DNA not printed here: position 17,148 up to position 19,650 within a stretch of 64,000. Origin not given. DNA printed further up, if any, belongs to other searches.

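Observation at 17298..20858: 1186-aa protein fusing two different GT-C modules (YfhO-like and PMT-like)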

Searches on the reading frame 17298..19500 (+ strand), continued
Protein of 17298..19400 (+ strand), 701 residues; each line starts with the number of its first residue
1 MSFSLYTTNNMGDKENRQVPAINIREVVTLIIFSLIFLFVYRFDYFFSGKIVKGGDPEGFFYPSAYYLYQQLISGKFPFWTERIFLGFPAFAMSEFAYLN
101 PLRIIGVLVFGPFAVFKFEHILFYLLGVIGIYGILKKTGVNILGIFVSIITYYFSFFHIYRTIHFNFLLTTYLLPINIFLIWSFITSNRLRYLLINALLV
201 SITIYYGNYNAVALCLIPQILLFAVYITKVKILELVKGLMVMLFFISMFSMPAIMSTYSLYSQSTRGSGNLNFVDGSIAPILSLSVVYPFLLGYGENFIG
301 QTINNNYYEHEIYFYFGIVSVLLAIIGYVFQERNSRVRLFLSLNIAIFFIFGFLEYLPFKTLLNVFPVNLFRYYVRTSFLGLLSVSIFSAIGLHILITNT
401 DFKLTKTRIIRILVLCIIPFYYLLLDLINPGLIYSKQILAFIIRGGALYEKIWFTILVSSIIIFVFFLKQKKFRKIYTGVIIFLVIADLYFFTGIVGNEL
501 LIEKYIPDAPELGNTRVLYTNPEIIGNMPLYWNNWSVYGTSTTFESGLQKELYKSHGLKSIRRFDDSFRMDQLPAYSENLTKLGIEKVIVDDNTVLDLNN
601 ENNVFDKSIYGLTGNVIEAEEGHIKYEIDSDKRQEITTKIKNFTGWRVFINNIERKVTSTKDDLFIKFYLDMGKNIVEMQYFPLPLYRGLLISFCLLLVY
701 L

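Call 74: find_homologous_proteins(query=A4, max_evalue=0.00001)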
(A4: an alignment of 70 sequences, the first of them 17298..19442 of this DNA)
Query A4 (70 sequences) (715 aa, profile of the alignment): 65 proteins with E <= 0.00001 among 8000 candidates.
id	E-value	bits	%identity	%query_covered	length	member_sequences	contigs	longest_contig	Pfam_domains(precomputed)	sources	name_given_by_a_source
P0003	8.3e-202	690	32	93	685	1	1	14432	-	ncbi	-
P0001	6.6e-190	651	100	99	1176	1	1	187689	PF13231.13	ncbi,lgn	-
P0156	1.8e-37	147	24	49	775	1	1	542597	PF09586.17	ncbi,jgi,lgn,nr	ncbi:MAG: YfhO family protein [Candidatus Omnitrophica bacterium]|jgi:uncharacterized membrane prote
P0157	6.3e-32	129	23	25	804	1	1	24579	PF09586.17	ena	-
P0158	4.7e-28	116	35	10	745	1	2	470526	PF09586.17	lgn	-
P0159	6.4e-27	112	24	30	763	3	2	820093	PF09586.17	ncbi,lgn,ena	-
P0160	1.1e-26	112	22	29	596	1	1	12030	-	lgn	-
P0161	6.0e-25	106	20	39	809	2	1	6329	-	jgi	jgi:hypothetical protein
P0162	1.6e-21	95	29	12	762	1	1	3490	PF09586.17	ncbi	-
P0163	2.4e-16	78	25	11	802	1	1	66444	PF09586.17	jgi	jgi:hypothetical protein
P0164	4.8e-15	73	22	9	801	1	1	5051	PF09586.17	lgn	-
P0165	5.5e-14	70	24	10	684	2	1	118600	-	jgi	-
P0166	6.4e-14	70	23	20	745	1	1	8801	-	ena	-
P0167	3.3e-13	67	-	-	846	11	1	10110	-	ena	-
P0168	2.9e-12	64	-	-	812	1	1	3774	PF09586.17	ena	-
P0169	3.0e-12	64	29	3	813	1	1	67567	PF09586.17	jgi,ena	jgi:hypothetical protein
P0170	6.4e-12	63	30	3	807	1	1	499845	PF09586.17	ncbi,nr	ncbi:YfhO family protein [Winogradskyella haliclonae]|nr:YfhO family protein [Winogradskyella halicl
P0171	9.1e-12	62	25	39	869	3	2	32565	PF09586.17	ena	-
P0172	1.8e-11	61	26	4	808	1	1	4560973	PF09586.17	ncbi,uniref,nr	ncbi:YfhO family protein [Winogradskyella schleiferi]|uniref:YfhO family protein n=1 Tax=Winogradsky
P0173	2.9e-11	61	27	5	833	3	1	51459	PF09586.17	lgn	-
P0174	3.2e-11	61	33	3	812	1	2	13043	PF09586.17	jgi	jgi:hypothetical protein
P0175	3.2e-11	61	-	-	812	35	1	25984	PF09586.17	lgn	-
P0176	3.5e-11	60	29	4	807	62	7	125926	PF09586.17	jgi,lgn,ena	-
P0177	6.1e-11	60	25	8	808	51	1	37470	PF09586.17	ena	-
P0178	8.5e-11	59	35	6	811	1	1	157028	PF09586.17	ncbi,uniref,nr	ncbi:hypothetical protein ADIWIN_1285 [Winogradskyella psychrotolerans RS-3]|uniref:Membrane protein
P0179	1.3e-10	59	31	16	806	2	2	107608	PF09586.17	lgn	-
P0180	3.4e-10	57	31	7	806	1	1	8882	PF09586.17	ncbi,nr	ncbi:MAG: hypothetical protein HKN90_02200 [Flavobacteriaceae bacterium]|nr:hypothetical protein [Fl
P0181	5.1e-10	57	29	4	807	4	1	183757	PF09586.17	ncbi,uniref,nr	ncbi:YfhO family protein [Winogradskyella sp.]|uniref:YfhO family protein n=1 Tax=Winogradskyella sp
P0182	6.7e-10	56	22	43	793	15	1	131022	PF09586.17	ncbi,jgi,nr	ncbi:MAG: hypothetical protein DMD62_00635 [Gemmatimonadetes bacterium]|nr:MAG: hypothetical protein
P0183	7.4e-10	56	29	13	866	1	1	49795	PF09586.17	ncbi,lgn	-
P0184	1.2e-9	55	30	4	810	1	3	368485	PF09586.17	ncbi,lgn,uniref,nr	ncbi:MAG: hypothetical protein ED556_08435 [Winogradskyella sp.]|uniref:YfhO family protein n=1 Tax=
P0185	1.3e-9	55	26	18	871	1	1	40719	PF09586.17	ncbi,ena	-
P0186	1.4e-9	55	-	-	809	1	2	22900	PF09586.17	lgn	-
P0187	1.4e-9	55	26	39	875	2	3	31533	PF09586.17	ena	-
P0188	1.5e-9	55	29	4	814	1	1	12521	PF09586.17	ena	-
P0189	2.1e-9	55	33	3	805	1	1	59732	PF09586.17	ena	-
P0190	4.1e-9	54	28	11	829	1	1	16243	PF09586.17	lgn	-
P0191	6.3e-9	53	38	3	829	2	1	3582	PF09586.17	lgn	-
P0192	1.5e-8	52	30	3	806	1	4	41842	PF09586.17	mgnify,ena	mgnify:FL=1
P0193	1.7e-8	52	30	3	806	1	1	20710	PF09586.17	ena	-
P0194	1.8e-8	52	40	3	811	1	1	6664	PF09586.17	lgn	-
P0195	1.9e-8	51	33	3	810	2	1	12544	PF09586.17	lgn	-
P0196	3.8e-8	50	33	3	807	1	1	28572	PF09586.17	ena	-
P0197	5.6e-8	50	-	-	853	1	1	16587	PF09586.17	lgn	-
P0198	5.6e-8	50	28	10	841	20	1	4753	PF09586.17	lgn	-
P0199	1.2e-7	49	23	10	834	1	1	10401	PF09586.17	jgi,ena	-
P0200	1.3e-7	49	23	10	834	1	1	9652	PF09586.17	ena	-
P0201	1.5e-7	48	23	10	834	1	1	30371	PF09586.17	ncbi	-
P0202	1.6e-7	48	32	3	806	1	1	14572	PF09586.17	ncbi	-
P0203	1.6e-7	48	23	10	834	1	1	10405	PF09586.17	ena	-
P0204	1.8e-7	48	23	10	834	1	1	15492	PF09586.17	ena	-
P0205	2.4e-7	48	23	10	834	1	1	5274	PF09586.17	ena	-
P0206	3.1e-7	47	27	4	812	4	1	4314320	PF09586.17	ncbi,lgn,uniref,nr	ncbi:YfhO family protein [Olleya sp. Bg11-27]|uniref:YfhO family protein n=1 Tax=Olleya sp. Bg11-27 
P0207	7.7e-7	46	30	3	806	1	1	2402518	PF09586.17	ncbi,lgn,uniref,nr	ncbi:YfhO family protein [Gillisia sp. JM1]|uniref:YfhO family protein n=1 Tax=Gillisia sp. JM1 TaxI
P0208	9.4e-7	46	29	4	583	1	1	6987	PF09586.17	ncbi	ncbi:MAG: YfhO family protein, partial [Xanthomarina sp.]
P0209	9.6e-7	46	23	10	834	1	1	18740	PF09586.17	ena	-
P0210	1.0e-6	46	23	10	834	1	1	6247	PF09586.17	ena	-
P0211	1.9e-6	45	26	13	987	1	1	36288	PF09586.17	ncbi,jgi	ncbi:MAG: YfhO family protein [Coriobacteriales bacterium]|jgi:uncharacterized membrane protein YfhO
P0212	3.4e-6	44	-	-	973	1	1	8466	PF09586.17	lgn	-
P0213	3.7e-6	44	29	8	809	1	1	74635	PF09586.17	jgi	-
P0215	6.6e-6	43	30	3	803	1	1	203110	PF09586.17,PF11694.14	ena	-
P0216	7.2e-6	43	30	8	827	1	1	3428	PF09586.17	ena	-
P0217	9.6e-6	42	22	9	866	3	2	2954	PF09586.17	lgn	-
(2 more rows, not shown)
